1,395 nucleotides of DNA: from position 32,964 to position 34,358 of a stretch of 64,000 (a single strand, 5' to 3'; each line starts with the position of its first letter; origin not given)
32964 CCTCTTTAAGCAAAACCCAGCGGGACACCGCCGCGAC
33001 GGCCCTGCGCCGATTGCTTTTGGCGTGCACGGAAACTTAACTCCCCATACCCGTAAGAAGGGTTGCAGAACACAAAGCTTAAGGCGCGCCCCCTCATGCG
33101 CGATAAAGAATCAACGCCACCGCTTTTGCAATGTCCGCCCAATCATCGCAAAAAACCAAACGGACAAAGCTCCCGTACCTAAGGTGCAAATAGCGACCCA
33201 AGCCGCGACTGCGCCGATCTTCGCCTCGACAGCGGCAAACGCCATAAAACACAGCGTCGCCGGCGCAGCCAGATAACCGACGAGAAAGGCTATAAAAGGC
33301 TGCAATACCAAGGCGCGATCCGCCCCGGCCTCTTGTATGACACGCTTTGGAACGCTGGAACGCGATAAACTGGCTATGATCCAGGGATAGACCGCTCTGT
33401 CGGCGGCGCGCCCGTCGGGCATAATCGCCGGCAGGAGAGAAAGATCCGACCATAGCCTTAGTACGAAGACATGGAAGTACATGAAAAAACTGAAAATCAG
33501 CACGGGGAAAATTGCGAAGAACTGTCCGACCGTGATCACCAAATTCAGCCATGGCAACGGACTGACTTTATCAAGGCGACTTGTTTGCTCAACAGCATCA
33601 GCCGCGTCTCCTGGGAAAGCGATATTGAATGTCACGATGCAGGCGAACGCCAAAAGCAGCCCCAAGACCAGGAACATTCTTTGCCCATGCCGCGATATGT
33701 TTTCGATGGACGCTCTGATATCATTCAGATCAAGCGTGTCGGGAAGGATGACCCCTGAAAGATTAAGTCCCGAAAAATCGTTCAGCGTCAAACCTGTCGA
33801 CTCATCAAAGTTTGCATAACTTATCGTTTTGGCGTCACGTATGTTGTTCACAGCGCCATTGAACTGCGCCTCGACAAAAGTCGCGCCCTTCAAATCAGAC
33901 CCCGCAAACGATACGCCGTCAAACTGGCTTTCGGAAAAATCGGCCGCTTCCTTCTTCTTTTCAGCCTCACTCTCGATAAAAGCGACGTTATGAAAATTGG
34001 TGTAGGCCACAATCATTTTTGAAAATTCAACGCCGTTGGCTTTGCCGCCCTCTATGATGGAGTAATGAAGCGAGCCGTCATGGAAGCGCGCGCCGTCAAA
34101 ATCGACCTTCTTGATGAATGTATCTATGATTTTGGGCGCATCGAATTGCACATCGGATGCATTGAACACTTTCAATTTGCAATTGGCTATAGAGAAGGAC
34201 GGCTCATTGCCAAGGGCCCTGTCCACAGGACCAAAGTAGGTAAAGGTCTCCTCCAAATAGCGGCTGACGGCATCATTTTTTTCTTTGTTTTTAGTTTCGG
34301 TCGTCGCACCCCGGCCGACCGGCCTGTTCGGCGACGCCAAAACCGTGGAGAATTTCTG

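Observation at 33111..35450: AT-rich giant pentapeptide-repeat protein fused to a C-terminal multi-TM domain, with a non-ATG start, directly downstream of zur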

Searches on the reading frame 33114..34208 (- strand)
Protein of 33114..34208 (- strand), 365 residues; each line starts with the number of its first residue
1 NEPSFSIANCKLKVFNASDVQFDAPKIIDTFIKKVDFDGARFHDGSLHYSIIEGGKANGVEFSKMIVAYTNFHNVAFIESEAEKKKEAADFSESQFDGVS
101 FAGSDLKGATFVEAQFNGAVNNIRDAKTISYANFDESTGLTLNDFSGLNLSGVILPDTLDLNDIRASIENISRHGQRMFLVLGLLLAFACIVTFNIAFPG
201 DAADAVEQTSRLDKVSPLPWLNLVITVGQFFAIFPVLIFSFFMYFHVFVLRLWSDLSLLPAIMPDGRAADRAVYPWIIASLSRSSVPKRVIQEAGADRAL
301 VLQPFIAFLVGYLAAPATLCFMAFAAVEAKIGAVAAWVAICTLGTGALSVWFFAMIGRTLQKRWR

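Call 31: find_homologous_proteins(query=A1, max_evalue=0.00001)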
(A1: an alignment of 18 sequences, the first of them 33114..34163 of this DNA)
Query A1 (18 sequences) (350 aa, profile of the alignment): 1339 proteins with E <= 0.00001 among 8000 candidates; the best 120 are listed.
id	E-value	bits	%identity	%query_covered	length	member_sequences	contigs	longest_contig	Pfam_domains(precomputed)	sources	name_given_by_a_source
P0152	2.2e-164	565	23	85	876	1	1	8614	PF13576.13,PF13599.14,PF00805.29,PF25296.2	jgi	-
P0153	5.2e-163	561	30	67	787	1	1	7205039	PF13576.13,PF13599.14,PF00805.29,PF25296.2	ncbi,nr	ncbi:MAG: pentapeptide repeat-containing protein [Desulfobacterales bacterium]|nr:MAG: pentapeptide 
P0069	6.7e-159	547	24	94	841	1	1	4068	PF13576.13,PF13599.14,PF00805.29,PF25296.2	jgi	-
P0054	5.2e-152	524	25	87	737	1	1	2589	PF13576.13,PF13599.14,PF00805.29,PF25296.2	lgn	-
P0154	3.6e-149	515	26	94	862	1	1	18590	PF13576.13,PF13599.14,PF00805.29,PF25296.2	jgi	jgi:uncharacterized protein YjbI with pentapeptide repeats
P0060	8.7e-147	507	25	66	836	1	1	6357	PF13576.13,PF13599.14,PF00805.29,PF25296.2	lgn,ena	-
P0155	4.0e-146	505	27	57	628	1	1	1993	PF13576.13,PF13599.14,PF00805.29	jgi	jgi:uncharacterized protein YjbI with pentapeptide repeats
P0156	1.5e-138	480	30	76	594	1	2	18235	PF13576.13,PF13599.14,PF00805.29,PF25296.2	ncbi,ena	-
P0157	2.2e-138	480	26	77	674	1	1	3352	PF13576.13,PF13599.14,PF00805.29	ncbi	-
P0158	9.0e-138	478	24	83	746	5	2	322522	PF13576.13,PF13599.14,PF00805.29,PF25296.2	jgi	jgi:uncharacterized protein YjbI with pentapeptide repeats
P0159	8.1e-130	451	27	65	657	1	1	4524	PF13576.13,PF13599.14,PF00805.29,PF25296.2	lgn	-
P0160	1.9e-128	447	28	68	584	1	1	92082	PF13576.13,PF13599.14,PF00805.29,PF25296.2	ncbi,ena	-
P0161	2.2e-126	440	26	74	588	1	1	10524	PF13576.13,PF13599.14,PF00805.29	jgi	jgi:uncharacterized protein YjbI with pentapeptide repeats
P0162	1.9e-125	437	29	68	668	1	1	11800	PF13576.13,PF13599.14,PF00805.29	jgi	jgi:uncharacterized protein YjbI with pentapeptide repeats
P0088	2.7e-123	430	29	70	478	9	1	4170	PF13576.13,PF13599.14,PF00805.29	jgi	jgi:hypothetical protein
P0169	5.2e-101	357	23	82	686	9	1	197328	PF13576.13,PF13599.14,PF00805.29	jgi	jgi:uncharacterized protein YjbI with pentapeptide repeats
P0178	2.0e-94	335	27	74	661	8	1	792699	PF13576.13,PF13599.14,PF00805.29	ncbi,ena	-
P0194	2.9e-89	318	26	73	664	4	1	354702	PF13576.13,PF13599.14,PF00805.29,PF25296.2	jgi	jgi:uncharacterized protein YjbI with pentapeptide repeats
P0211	4.0e-84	301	25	67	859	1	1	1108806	PF13576.13,PF13599.14,PF00805.29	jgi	jgi:uncharacterized protein YjbI with pentapeptide repeats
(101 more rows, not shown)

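Call 32: search_solved_structures(query=A1, max_evalue=1, show_alignments=0)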
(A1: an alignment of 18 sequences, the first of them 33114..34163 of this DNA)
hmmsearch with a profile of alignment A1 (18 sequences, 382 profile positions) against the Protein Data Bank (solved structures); distinct sequences matched with E-value up to 1: 37.
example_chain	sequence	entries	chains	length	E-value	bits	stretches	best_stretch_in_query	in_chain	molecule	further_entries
4yfo_A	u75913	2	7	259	1.3e-32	116.5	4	56-128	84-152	beta1_ex1 | 6beta1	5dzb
5dqa_A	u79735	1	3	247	2.7e-28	102.3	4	34-128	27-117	t3284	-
4yc5_A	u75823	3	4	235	2.7e-28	102.3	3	60-128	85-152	beta1 | beta1 protein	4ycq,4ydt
4yei_A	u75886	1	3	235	6.8e-28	101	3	56-128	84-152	beta1mut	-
5dn0_A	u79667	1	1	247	3.4e-26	95.4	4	52-127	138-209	beta1 t1555 loop variant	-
5dns_A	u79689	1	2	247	3.8e-26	95.3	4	52-127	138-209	t1428 beta1 loop design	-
5di5_A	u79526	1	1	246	1.1e-25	93.8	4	52-127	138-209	beta1 t801 loop variant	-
3du1_X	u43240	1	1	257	1.1e-25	93.7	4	59-107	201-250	All3740 protein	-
2j8k_A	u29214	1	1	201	3.6e-25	92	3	29-107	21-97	NP275-NP276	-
5dra_A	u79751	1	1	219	4.2e-24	88.5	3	50-110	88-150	3beta1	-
2bm4_A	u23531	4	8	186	6e-13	51.8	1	41-126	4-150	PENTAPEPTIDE REPEAT FAMILY PROTEIN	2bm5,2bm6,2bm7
6zt4_A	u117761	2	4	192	7.4e-13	51.5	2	46-106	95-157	Pentapeptide repeat protein MfpA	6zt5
2j8i_A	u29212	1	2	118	8.6e-13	51.3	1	30-128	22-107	NP275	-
2xtx_A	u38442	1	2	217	1.1e-12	50.9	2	51-113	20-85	QNRB1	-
3n90_A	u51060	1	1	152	1.7e-12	50.4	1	49-127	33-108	Thylakoid lumenal 15 kDa protein 1, chloroplastic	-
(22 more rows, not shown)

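Call 45: predict_structure(alignment_id=A2)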
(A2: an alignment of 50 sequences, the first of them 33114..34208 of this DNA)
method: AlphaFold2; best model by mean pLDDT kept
length: 365 residues; sequences in the alignment: 50
mean_pLDDT: 76.5   pTM: 0.73
mean pLDDT of the five models: 76.5, 73.3, 72.7, 72.1, 72.0
residues with pLDDT >= 90: 166; 70-90: 89; 50-70: 31; < 50: 79
segments of 3 or more residues with pLDDT < 50: 1-25, 30-51, 63-86
pLDDT, mean of each block of 10 residues (from residue 1): 38 37 48 41 38 53 45 31 55 81 79 89 86 94 93 95 93 94 96 88 53 64 86 97 95 92 93 87 82 79 90 96 94 95 97 88 62
secondary structure, 60 per line:
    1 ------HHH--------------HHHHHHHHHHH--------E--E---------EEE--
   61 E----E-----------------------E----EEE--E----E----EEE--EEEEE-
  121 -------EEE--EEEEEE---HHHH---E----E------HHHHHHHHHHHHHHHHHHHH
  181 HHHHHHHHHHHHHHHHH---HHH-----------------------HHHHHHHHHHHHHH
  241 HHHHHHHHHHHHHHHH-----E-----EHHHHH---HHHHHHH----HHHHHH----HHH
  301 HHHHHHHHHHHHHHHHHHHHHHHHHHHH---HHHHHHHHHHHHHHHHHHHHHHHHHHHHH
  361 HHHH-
elements in order: H24-34 E56-58 E95-97 E110-112 E115-119 E128-130 E133-138 H142-145 H161-197 H227-256 H269-273 H277-283 H288-293 H298-328 H332-364

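Call 49: find_encoding_contigs(protein=P0153, flank=6000, max_places=2)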
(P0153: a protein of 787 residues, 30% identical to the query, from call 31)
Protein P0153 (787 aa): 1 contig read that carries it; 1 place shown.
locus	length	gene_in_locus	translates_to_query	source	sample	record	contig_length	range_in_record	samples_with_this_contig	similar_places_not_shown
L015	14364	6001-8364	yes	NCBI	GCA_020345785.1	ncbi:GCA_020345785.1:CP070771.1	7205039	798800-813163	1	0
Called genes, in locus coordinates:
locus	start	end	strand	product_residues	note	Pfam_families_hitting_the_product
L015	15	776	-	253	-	PF00075:RNase_H, PF13456:RVT_3 (weak)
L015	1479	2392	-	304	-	PF00920:ILVD_EDD_N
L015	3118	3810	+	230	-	PF00581:Rhodanese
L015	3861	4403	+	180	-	PF00881:Nitroreductase, PF14512:TM1586_NiRdase (faint), PF00881:Nitroreductase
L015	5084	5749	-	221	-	PF00702:Hydrolase (weak), PF12710:HAD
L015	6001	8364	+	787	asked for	PF00805:Pentapeptide, PF13599:Pentapeptide_4 (weak), PF00805:Pentapeptide, PF13599:Pentapeptide_4, PF00805:Pentapeptide, PF13599:Pentapeptide_4, PF00805:Pentapeptide (weak), PF00805:Pentapeptide, +3 more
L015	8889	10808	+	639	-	PF01943:Polysacc_synt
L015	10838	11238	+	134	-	PF01145:Band_7 (weak)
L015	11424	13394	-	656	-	PF20308:TPR-S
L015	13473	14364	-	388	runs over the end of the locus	PF01734:Patatin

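Call 50: find_encoding_contigs(protein=P0178, flank=6000, max_places=2)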
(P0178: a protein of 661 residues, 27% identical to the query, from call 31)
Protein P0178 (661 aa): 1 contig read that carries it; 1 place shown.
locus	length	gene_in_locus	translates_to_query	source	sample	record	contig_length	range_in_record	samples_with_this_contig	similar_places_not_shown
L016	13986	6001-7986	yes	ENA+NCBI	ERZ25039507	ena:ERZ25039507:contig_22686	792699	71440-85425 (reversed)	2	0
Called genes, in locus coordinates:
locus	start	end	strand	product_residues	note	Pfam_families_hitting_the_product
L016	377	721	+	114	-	PF03551:PadR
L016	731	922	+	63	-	-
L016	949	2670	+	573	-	PF12704:MacB_PCD, PF02687:FtsX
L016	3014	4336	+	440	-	PF11638:DnaA_N, PF00308:Bac_DnaA, PF01695:IstB_IS21, PF00004:AAA (weak), PF22688:Hda_lid (faint), PF08299:Bac_DnaA_C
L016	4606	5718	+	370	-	PF00712:DNA_pol3_beta, PF02767:DNA_pol3_beta_2, PF02768:DNA_pol3_beta_3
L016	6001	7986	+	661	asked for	PF00805:Pentapeptide, PF13576:Pentapeptide_3 (faint), PF00805:Pentapeptide, PF13599:Pentapeptide_4 (weak), PF00805:Pentapeptide, PF13599:Pentapeptide_4 (weak), PF00805:Pentapeptide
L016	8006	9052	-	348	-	-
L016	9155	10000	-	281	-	-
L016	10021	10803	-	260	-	PF00149:Metallophos (weak), PF13277:YmdB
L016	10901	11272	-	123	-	PF09348:DUF1990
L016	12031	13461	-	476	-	PF00593:TonB_dep_Rec_b-barrel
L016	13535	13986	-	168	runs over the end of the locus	-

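Call 51: find_encoding_contigs(protein=P0194, flank=6000, max_places=2)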
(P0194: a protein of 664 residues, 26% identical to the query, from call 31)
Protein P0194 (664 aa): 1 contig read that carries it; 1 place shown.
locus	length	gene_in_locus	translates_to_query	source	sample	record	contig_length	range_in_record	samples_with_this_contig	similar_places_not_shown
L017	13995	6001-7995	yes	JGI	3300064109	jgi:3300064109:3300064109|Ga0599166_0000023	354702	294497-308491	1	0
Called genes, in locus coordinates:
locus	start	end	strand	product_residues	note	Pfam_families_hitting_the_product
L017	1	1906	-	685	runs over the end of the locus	PF05649:Peptidase_M13_N, PF01431:Peptidase_M13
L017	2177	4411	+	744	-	PF13432:TPR_16 (faint), PF07719:TPR_2 (faint), PF13414:TPR_11 (faint), PF13428:TPR_14 (faint), PF14559:TPR_19 (faint), PF23914:TPR_CcmH_CycH (faint)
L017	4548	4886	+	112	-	PF07238:PilZ (weak)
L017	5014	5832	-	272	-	PF02517:Rce1-like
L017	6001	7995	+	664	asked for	PF00805:Pentapeptide, PF13576:Pentapeptide_3 (faint), PF13599:Pentapeptide_4 (weak), PF00805:Pentapeptide, PF13599:Pentapeptide_4 (weak), PF25296:Decapeptide (weak), PF00805:Pentapeptide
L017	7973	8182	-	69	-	-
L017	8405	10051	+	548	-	-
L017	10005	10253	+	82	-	PF00034:Cytochrom_C, PF13442:Cytochrome_CBB3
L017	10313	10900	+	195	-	PF00355:Rieske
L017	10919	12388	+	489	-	PF00033:Cytochrome_B, PF13631:Cytochrom_B_N_2, PF00032:Cytochrom_B_C, PF00034:Cytochrom_C, PF13442:Cytochrome_CBB3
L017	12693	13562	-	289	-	-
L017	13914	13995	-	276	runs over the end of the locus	PF12679:ABC2_membrane_2, PF12730:ABC2_membrane_4 (weak)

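Call 52: fold_search(model_id=the predicted structure, library=pdb)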
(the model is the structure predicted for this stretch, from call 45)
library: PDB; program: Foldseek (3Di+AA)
matches with E <= 10: 384; with E <= 0.001: 0
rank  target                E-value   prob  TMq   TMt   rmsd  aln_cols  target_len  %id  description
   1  5jw7_A                1.6e-01  0.21  0.12  0.15  11.8       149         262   13  Crystal structure of SopA-Trim56 complex (released 2017-02-15)
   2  4tql_A                1.8e-01  0.10  0.10  0.15  26.3       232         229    8  Computationally designed three helix bundle (released 2014-10-15)
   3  4yei_A                1.8e-01  0.54  0.10  0.16  10.7        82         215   18  Beta1mut synthetic solenoid protein (released 2016-03-09)
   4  2xt2_A                2.3e-01  0.41  0.12  0.22  10.7       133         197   12  Structure of the pentapeptide repeat protein AlbG, a resistance factor for the topoisomerase poison albicidin. (released 2010-10-13)
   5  2xtw_D                2.4e-01  0.35  0.12  0.18   7.4       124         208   14  Structure of QnrB1 (Full length), a plasmid-mediated fluoroquinolone resistance protein (released 2010-10-20)
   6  3du1                  2.8e-01  0.77  0.13  0.19   5.1        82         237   22  The 2.0 Angstrom Resolution Crystal Structure of HetL, a Pentapeptide Repeat Protein involved in Heterocyst Differentiat (released 2008-11-11)
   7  2xt4_A                2.8e-01  0.35  0.11  0.20  10.2       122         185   11  Structure of the pentapeptide repeat protein AlbG, a resistance factor for the topoisomerase poison albicidin. (released 2010-10-13)
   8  5a63_C                2.8e-01  0.14  0.15  0.20  15.4       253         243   15  Cryo-EM structure of the human gamma-secretase complex at 3.4 angstrom resolution. (released 2015-08-05)
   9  3pss_A                3.0e-01  0.82  0.16  0.26   7.8       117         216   19  Crystal Structure of AhQnr, the Qnr protein from Aeromonas hydrophila (P21 crystal form) (released 2011-01-26)
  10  4tql_B                3.7e-01  0.08  0.10  0.15  26.6       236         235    8  Computationally designed three helix bundle (released 2014-10-15)
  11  8tn1_A                5.6e-01  0.20  0.12  0.28  12.7       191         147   15  De novo designed protein binds poly ADP ribose polymerase inhibitors (PARPi) - apo (released 2024-04-24)
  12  8cxb_c                6.2e-01  0.21  0.19  0.29  16.9       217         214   13  Human PA28-20S (PA28-4a3b) (released 2022-11-02)
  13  3sy2_A                6.5e-01  0.21  0.15  0.11   9.7       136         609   12  Crystal structure of the Salmonella E3 ubiquitin ligase SopA in complex with the human E2 UbcH7 (released 2012-01-25)
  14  3zx6_A                6.5e-01  0.11  0.13  0.15  38.5       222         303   14  Structure of Hamp(AF1503)-Tsr fusion - Hamp (A291V) mutant (released 2012-02-29)
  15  2xt4_B                6.9e-01  0.11  0.10  0.16   6.9        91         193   14  Structure of the pentapeptide repeat protein AlbG, a resistance factor for the topoisomerase poison albicidin. (released 2010-10-13)
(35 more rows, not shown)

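Call 53: search_protein_families(library=ncbifam, proteins=[P0153, P0178, P0194, P0160], max_evalue=0.0001)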
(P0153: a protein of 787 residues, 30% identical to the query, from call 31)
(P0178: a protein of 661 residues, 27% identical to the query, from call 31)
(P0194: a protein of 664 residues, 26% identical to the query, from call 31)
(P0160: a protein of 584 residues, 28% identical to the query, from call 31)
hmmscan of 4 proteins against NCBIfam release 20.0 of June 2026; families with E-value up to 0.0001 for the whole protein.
P0153 (787 aa): 17 families
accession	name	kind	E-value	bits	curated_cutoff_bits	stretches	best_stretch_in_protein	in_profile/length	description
NF052603.1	penta_Alr5209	equivalog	1.1e-53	180.2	125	5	49-128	16-94/113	Alr5209 family pentapeptide repeat protein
NF047416.1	penta_HetL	equivalog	2.7e-52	177.4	260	4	461-572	65-176/218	heterocyst differentiation pentapeptide repeat protein HetL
NF011744.0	PRK15197.1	equivalog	3.4e-40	138.1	274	4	629-755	154-276/291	SPI-2 type III secretion system effector PipB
NF011743.0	PRK15196.1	equivalog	7.3e-37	127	354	3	431-584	154-302/350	type III secretion system effector PipB2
NF033086.2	penta_rpt_Qnr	equivalog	4.9e-27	95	240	2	636-739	2-102/211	Qnr family pentapeptide repeat protein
NF000349.1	mfpA_AE000516.2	equivalog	1e-26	93.9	360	3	427-504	90-162/183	pentapeptide repeat protein MfpA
NF012152.0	penta_rpt_QnrC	exception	5.5e-25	88.6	500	2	632-751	9-124/221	QnrC family quinolone resistance pentapeptide repeat protein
NF000071.4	penta_rpt_QnrA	exception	3.8e-23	82.4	450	2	639-740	16-109/218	QnrA family quinolone resistance pentapeptide repeat protein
NF000421.1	penta_rpt_QnrVC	exception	2.5e-22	79.9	460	2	636-740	13-109/218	QnrVC family quinolone resistance pentapeptide repeat protein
NF012151.0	penta_rpt_QnrAS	exception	1.6e-21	77.3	490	1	416-570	9-163/218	QnrAS family quinolone resistance pentapeptide repeat protein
NF000056.3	penta_rpt_QnrS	exception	2e-19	70.2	460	1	636-752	13-125/218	QnrS family quinolone resistance pentapeptide repeat protein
NF038182.1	penta_rpt_SmQnr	exception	5.5e-19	68.8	460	0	447-538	108-194/215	SmQnr family pentapeptide repeat protein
NF000420.1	penta_rpt_QnrB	exception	3.7e-18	66.3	460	2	496-672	20-197/214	QnrB family quinolone resistance pentapeptide repeat protein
NF033375.2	penta_rpt_QnrE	exception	4.5e-18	66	480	1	490-677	14-192/214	QnrE family quinolone resistance pentapeptide repeat protein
NF011904.1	PRK15377.1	subfamily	2.4e-16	59.2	500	0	472-595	12-133/606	type III secretion system effector HECT-type E3 ubiquitin transferase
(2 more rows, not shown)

P0178 (661 aa): 16 families
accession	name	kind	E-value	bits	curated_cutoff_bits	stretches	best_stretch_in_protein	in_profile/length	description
NF052603.1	penta_Alr5209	equivalog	6.9e-42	142.1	125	4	454-540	7-97/113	Alr5209 family pentapeptide repeat protein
NF047416.1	penta_HetL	equivalog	4.9e-40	137.3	260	2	443-626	30-211/218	heterocyst differentiation pentapeptide repeat protein HetL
NF011743.0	PRK15196.1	equivalog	4.1e-32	111.4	354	3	442-562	193-313/350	type III secretion system effector PipB2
NF011744.0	PRK15197.1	equivalog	4.8e-31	108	274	4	57-144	168-254/291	SPI-2 type III secretion system effector PipB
NF033086.2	penta_rpt_Qnr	equivalog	1.1e-21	77.5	240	2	448-529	113-194/211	Qnr family pentapeptide repeat protein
NF000071.4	penta_rpt_QnrA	exception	3.4e-21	76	450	2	447-623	37-199/218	QnrA family quinolone resistance pentapeptide repeat protein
NF000421.1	penta_rpt_QnrVC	exception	4.4e-21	75.8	460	1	523-605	18-101/218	QnrVC family quinolone resistance pentapeptide repeat protein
NF012152.0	penta_rpt_QnrC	exception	1.2e-19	71.2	500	0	61-132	90-161/221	QnrC family quinolone resistance pentapeptide repeat protein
NF000349.1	mfpA_AE000516.2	equivalog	1.1e-17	64.4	360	1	558-646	84-165/183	pentapeptide repeat protein MfpA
NF038182.1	penta_rpt_SmQnr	exception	3.7e-17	62.9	460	2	445-526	114-195/215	SmQnr family pentapeptide repeat protein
NF000420.1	penta_rpt_QnrB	exception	1.1e-16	61.5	460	1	502-627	50-170/214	QnrB family quinolone resistance pentapeptide repeat protein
NF012151.0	penta_rpt_QnrAS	exception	1.9e-16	60.8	490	1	517-637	88-202/218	QnrAS family quinolone resistance pentapeptide repeat protein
NF033375.2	penta_rpt_QnrE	exception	5.3e-16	59.2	480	2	500-626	48-169/214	QnrE family quinolone resistance pentapeptide repeat protein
NF000056.3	penta_rpt_QnrS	exception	1.3e-15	57.7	460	3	460-603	61-199/218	QnrS family quinolone resistance pentapeptide repeat protein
NF000139.2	penta_rpt_QnrD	exception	3.9e-13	49.9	425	1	446-529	114-197/214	QnrD family quinolone resistance pentapeptide repeat protein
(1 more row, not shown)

P0194 (664 aa): 17 families
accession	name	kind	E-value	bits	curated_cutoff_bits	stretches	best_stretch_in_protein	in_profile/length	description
NF052603.1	penta_Alr5209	equivalog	2.5e-42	143.5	125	3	46-117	22-93/113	Alr5209 family pentapeptide repeat protein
NF047416.1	penta_HetL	equivalog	3.7e-42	144.3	260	3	542-633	31-122/218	heterocyst differentiation pentapeptide repeat protein HetL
NF011744.0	PRK15197.1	equivalog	7.6e-31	107.4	274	3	48-135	170-256/291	SPI-2 type III secretion system effector PipB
NF011743.0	PRK15196.1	equivalog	8.1e-27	94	354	3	449-575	192-323/350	type III secretion system effector PipB2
NF033086.2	penta_rpt_Qnr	equivalog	6.7e-19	68.5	240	1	461-608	43-190/211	Qnr family pentapeptide repeat protein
NF000349.1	mfpA_AE000516.2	equivalog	3.2e-18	66.2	360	1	507-640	30-163/183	pentapeptide repeat protein MfpA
NF012152.0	penta_rpt_QnrC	exception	1.2e-17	64.7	500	1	491-643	49-205/221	QnrC family quinolone resistance pentapeptide repeat protein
NF000071.4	penta_rpt_QnrA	exception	1.4e-17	64.2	450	1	426-561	54-184/218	QnrA family quinolone resistance pentapeptide repeat protein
NF000056.3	penta_rpt_QnrS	exception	1.3e-15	57.7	460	1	476-604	64-192/218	QnrS family quinolone resistance pentapeptide repeat protein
NF000421.1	penta_rpt_QnrVC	exception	1.4e-15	57.8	460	0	499-587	11-100/218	QnrVC family quinolone resistance pentapeptide repeat protein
NF000420.1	penta_rpt_QnrB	exception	2.4e-14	53.9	460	1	459-628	23-193/214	QnrB family quinolone resistance pentapeptide repeat protein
NF033375.2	penta_rpt_QnrE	exception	3.1e-14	53.5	480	1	455-637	19-201/214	QnrE family quinolone resistance pentapeptide repeat protein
NF038182.1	penta_rpt_SmQnr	exception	1.2e-13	51.4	460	1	509-611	95-197/215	SmQnr family pentapeptide repeat protein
NF000139.2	penta_rpt_QnrD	exception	1.7e-13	51.1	425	1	453-609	48-199/214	QnrD family quinolone resistance pentapeptide repeat protein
NF012151.0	penta_rpt_QnrAS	exception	5e-13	49.6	490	1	453-644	20-206/218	QnrAS family quinolone resistance pentapeptide repeat protein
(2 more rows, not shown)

P0160 (584 aa): 17 families
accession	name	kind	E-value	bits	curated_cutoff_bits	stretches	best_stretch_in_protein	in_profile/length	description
NF052603.1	penta_Alr5209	equivalog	3.2e-33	114.2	125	4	438-509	21-92/113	Alr5209 family pentapeptide repeat protein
NF047416.1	penta_HetL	equivalog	4.1e-31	108.1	260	2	475-562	13-105/218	heterocyst differentiation pentapeptide repeat protein HetL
NF011743.0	PRK15196.1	equivalog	4.1e-26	91.7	354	3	439-556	171-288/350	type III secretion system effector PipB2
NF011744.0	PRK15197.1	equivalog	7.4e-25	87.7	274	2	437-553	156-273/291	SPI-2 type III secretion system effector PipB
NF000420.1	penta_rpt_QnrB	exception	5.3e-15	56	460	1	455-559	54-163/214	QnrB family quinolone resistance pentapeptide repeat protein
NF000349.1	mfpA_AE000516.2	equivalog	2e-14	53.8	360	3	47-123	81-157/183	pentapeptide repeat protein MfpA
NF033086.2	penta_rpt_Qnr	equivalog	9.4e-14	51.6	240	1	457-559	58-160/211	Qnr family pentapeptide repeat protein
NF000421.1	penta_rpt_QnrVC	exception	6e-13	49.2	460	1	445-553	39-150/218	QnrVC family quinolone resistance pentapeptide repeat protein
NF012152.0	penta_rpt_QnrC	exception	1.6e-12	47.9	500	1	432-558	44-165/221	QnrC family quinolone resistance pentapeptide repeat protein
NF038182.1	penta_rpt_SmQnr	exception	2.2e-12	47.2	460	0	478-563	98-183/215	SmQnr family pentapeptide repeat protein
NF012151.0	penta_rpt_QnrAS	exception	2.8e-12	47.2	490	1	433-560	45-167/218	QnrAS family quinolone resistance pentapeptide repeat protein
NF033375.2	penta_rpt_QnrE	exception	1.5e-11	44.7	480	1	455-558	59-162/214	QnrE family quinolone resistance pentapeptide repeat protein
NF000139.2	penta_rpt_QnrD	exception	3.2e-11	43.6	425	1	437-562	66-191/214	QnrD family quinolone resistance pentapeptide repeat protein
NF000071.4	penta_rpt_QnrA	exception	1.8e-10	41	450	1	413-532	67-184/218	QnrA family quinolone resistance pentapeptide repeat protein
NF033900.0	T4SS_IcmE_DotG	equivalog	1.2e-09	36.8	750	1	458-558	552-657/1008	type IVB secretion system protein DotG/IcmE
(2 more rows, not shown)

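Call 54: search_protein_families(library=padloc, proteins=[P0153, P0178, P0194, P0160], max_evalue=0.01)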
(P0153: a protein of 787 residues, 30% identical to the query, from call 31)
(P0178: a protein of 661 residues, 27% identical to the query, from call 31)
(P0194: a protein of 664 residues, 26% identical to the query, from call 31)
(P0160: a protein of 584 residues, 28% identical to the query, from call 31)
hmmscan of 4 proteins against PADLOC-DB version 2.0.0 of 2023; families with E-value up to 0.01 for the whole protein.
P0153 (787 aa): 0 families

P0178 (661 aa): 0 families

P0194 (664 aa): 0 families

P0160 (584 aa): 0 families

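Call 71: find_encoding_contigs(protein=P0211, flank=5000, max_places=1)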
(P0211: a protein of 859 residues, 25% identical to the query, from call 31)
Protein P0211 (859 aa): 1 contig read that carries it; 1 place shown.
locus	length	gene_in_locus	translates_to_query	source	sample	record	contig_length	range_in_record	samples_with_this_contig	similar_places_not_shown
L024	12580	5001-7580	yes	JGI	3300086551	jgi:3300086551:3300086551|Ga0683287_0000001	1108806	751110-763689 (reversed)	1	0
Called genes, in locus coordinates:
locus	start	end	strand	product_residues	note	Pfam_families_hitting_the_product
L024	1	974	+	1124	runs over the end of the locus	PF13620:CarboxypepD_reg, PF13715:CarbopepD_reg_2 (weak), PF25183:OMP_b-brl_4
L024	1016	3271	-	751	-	PF22085:NorB_cytochrome_c-like, PF00115:COX1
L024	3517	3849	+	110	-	PF07238:PilZ (weak)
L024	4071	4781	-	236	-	PF02517:Rce1-like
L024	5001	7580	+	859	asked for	PF00805:Pentapeptide, PF13576:Pentapeptide_3 (faint), PF00805:Pentapeptide, PF13599:Pentapeptide_4 (weak), PF00805:Pentapeptide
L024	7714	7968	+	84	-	PF19891:DUF6364 (weak)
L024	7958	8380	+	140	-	PF01850:PIN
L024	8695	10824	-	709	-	PF16177:ACAS_N, PF00501:AMP-binding, PF13193:AMP-binding_C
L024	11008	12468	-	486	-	PF00083:Sugar_tr, PF07690:MFS_1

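Call 72: find_encoding_contigs(protein=P0158, flank=5000, max_places=1)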
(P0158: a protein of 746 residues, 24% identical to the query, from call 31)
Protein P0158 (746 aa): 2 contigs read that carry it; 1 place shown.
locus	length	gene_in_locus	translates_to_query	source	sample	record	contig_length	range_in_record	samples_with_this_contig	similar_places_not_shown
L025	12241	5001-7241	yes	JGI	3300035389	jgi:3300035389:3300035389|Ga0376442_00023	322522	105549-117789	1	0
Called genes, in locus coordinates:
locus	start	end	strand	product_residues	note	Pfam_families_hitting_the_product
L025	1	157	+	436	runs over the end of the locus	PF01420:Methylase_S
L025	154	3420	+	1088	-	PF04313:HSDR_N, PF00270:DEAD (weak), PF04851:ResIII, PF18766:SWI2_SNF2, PF22679:T1R_D3-like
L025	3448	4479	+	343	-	PF08378:NERD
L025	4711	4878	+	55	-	-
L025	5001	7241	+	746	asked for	PF00805:Pentapeptide (weak), PF13576:Pentapeptide_3 (faint), PF25296:Decapeptide (faint), PF00805:Pentapeptide, PF13599:Pentapeptide_4 (weak)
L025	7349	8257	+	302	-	PF04055:Radical_SAM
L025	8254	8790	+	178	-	-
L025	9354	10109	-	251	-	PF00106:adh_short, PF01370:Epimerase (weak), PF08659:KR (weak), PF13561:adh_short_C2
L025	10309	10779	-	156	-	PF12172:zf-ChsH2, PF01796:OB_ChsH2_C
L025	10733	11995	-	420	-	PF00108:Thiolase_N, PF22691:Thiolase_C_1, PF02803:Thiolase_C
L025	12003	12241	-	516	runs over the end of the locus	PF00501:AMP-binding, PF13193:AMP-binding_C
